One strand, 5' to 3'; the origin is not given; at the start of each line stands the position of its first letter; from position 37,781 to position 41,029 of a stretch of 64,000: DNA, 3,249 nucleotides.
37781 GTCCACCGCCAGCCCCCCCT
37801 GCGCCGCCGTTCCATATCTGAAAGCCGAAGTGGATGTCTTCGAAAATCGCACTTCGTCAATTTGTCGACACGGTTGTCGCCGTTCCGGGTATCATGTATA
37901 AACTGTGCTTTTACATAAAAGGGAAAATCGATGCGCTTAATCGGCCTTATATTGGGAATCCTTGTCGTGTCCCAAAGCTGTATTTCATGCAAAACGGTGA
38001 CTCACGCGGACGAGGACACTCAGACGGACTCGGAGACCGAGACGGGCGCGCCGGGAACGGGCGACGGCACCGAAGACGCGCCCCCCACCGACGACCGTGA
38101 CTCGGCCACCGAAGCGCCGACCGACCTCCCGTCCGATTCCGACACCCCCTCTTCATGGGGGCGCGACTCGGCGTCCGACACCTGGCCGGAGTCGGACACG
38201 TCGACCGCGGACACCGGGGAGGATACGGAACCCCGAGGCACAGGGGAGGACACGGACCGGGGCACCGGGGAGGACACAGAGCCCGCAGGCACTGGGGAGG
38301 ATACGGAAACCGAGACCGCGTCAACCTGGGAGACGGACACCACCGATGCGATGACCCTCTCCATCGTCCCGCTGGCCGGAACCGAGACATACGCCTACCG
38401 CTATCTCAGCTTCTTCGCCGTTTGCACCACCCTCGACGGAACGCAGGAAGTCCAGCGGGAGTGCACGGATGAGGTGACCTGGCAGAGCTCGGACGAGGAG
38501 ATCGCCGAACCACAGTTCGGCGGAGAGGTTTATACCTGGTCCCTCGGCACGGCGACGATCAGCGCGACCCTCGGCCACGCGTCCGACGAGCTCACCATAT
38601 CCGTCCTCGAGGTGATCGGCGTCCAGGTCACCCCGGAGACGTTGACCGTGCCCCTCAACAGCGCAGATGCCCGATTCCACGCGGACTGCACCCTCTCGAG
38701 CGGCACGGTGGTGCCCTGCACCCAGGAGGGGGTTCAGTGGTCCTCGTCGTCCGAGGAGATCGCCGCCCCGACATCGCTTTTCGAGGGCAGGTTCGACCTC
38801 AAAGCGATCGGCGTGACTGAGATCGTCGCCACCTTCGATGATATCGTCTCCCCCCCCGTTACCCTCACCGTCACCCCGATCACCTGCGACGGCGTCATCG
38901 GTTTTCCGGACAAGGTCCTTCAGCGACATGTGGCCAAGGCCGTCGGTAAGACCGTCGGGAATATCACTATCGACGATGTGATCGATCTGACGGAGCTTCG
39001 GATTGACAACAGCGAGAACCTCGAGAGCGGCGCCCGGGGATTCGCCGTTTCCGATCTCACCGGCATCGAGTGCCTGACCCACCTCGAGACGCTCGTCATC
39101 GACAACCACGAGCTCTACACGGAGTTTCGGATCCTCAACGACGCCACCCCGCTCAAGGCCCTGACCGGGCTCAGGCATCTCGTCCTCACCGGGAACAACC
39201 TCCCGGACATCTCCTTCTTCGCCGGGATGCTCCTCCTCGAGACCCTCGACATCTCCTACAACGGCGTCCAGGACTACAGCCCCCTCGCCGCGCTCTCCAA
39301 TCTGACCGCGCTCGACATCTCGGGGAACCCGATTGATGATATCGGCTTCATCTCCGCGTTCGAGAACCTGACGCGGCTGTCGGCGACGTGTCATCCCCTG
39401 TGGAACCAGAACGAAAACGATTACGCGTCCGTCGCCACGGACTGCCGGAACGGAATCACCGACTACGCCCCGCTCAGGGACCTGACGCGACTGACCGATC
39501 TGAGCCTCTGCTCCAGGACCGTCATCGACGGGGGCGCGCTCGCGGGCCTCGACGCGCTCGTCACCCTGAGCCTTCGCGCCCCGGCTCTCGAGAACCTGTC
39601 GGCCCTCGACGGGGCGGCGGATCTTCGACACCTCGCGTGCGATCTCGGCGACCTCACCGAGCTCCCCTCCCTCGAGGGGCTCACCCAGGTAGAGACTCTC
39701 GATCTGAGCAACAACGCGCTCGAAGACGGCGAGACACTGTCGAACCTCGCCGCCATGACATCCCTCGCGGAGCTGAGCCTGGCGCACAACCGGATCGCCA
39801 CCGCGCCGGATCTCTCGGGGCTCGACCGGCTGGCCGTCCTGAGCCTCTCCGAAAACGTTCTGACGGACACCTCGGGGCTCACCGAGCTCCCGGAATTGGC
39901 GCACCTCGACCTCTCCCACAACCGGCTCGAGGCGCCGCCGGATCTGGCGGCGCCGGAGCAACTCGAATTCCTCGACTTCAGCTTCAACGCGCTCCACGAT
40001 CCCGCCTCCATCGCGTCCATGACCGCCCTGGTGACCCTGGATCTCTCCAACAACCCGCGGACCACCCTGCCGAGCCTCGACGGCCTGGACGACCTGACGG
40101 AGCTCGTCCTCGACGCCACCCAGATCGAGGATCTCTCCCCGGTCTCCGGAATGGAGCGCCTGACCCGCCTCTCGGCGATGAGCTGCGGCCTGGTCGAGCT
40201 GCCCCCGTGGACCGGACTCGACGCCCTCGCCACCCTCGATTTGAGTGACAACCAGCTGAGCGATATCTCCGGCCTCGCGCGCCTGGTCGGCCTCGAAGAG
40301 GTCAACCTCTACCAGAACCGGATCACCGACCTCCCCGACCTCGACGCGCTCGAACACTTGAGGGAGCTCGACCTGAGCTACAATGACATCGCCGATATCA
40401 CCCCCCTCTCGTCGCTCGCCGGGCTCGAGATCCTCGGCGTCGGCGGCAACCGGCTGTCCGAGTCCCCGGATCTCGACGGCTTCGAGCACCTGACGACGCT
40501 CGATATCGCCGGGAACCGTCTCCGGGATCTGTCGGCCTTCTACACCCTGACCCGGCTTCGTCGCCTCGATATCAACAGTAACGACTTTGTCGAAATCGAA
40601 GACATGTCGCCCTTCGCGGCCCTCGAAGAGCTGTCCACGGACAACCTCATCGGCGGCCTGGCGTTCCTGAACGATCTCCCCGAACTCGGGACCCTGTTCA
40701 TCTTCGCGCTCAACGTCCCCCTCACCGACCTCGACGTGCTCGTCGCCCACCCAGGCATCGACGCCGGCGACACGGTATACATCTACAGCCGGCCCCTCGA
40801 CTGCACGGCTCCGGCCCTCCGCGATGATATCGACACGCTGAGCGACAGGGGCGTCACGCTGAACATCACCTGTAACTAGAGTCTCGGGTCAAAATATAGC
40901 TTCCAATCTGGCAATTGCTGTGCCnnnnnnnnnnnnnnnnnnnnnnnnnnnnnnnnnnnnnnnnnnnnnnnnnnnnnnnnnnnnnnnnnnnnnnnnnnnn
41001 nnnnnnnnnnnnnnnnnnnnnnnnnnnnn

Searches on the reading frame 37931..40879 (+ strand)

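Call 15: search_protein_families(library=pfam, proteins=[window:37931-40879:+], max_evalue=0.001)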
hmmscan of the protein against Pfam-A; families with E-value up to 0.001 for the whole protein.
window:37931-40879:+ (982 aa): 11 families
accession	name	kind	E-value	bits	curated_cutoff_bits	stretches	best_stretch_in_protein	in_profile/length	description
PF12799.13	LRR_4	-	2.7e-61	202.6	27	8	766-805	3-43/44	Leucine Rich repeats (2 copies)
PF13855.12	LRR_8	-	8.4e-36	122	27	5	611-666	2-61/61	Leucine rich repeat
PF23952.1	LRR_EndoS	-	3.2e-22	79.4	27.9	2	768-884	27-116/116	Endo-beta-N-acetylglucosaminidase EndoS LRR domain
PF00560.39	LRR_1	-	7.8e-22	73.1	20.6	0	809-827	1-18/23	Leucine Rich Repeat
PF14580.12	LRR_9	-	2.7e-15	56.8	30.5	1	763-846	41-129/175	Leucine-rich repeat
PF23211.1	LRR_LRWD1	-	3.5e-15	56.7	28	0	767-842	24-98/190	Leucine-rich repeat and WD repeat-containing protein 1, LRR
PF23598.1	LRR_14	-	4e-15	55.9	40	2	791-924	5-143/353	Leucine-rich repeat region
PF13516.12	LRR_6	-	5.1e-15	54.7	23.4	0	808-822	3-17/24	Leucine Rich repeat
PF25019.1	LRR_R13L1-DRL21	-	2.2e-10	41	27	0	822-882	64-125/127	R13L1/DRL21 LRRs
PF02368.24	Big_2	-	7.4e-05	23.1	22.8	0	172-223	28-77/79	Bacterial Ig-like domain (group 2)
PF24048.1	LRR_NXF1-5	-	0.00084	19.4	30.5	0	585-645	54-117/142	NXF1/2/3/5 leucine-rich repeat domain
